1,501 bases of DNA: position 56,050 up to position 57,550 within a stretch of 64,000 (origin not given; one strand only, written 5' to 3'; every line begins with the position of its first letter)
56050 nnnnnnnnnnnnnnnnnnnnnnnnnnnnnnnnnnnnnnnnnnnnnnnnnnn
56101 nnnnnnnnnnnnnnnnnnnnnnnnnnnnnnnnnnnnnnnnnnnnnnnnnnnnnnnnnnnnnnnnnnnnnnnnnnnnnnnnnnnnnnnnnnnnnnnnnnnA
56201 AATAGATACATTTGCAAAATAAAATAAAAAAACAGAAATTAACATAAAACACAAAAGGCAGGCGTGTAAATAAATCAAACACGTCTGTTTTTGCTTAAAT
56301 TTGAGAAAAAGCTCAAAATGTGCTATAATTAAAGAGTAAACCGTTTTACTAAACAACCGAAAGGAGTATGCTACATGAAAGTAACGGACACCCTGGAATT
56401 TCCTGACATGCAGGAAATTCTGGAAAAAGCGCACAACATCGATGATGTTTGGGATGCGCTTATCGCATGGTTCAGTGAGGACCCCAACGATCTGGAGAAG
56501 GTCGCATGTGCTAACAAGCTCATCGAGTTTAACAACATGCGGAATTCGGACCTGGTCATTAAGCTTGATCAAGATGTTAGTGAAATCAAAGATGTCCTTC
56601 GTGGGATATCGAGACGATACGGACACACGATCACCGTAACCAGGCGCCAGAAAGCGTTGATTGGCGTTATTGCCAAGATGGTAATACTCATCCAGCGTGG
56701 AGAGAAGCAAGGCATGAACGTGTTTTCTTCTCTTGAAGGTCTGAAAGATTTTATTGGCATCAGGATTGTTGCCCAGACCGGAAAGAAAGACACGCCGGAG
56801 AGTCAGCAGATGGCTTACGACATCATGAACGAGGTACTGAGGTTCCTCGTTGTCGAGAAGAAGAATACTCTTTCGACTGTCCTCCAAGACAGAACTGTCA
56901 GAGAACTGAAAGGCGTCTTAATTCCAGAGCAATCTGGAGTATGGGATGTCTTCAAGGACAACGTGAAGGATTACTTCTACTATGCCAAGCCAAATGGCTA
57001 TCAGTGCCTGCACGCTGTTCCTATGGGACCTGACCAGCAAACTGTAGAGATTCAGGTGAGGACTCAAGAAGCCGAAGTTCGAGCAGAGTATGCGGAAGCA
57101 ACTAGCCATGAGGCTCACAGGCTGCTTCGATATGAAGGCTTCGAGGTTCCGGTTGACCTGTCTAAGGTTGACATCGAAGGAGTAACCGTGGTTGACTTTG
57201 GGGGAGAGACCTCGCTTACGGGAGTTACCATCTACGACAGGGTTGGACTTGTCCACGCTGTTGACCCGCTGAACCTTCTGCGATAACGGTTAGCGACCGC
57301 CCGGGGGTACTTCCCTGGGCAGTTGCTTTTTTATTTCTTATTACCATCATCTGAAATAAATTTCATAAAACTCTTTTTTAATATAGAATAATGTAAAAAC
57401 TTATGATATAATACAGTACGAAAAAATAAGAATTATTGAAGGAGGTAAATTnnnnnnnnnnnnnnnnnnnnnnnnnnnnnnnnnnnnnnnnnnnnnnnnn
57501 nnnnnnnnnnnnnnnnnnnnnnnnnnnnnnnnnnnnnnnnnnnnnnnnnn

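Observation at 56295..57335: Orphan GC-rich RelA/SpoT-homologue (toxSAS/CapRel-like candidate) in its own promoter-to-terminator cassette downstream of thrS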

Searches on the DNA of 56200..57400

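Call 97: search_rna_families(source=window, start=56200, end=57400, threshold=evalue, max_evalue=1)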
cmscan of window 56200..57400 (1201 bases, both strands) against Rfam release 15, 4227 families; matches with E-value up to 1: 2.
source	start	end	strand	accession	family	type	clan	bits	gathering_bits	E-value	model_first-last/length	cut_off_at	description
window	56224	56291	+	RF02844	RefA9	Gene; antisense;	-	23.6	49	0.58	1-64/64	no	Enterococcus sRNA A9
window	57257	57336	+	RF00236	ctRNA_pGA1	Gene; antisense;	-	19.1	45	0.57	1-79/79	no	ctRNA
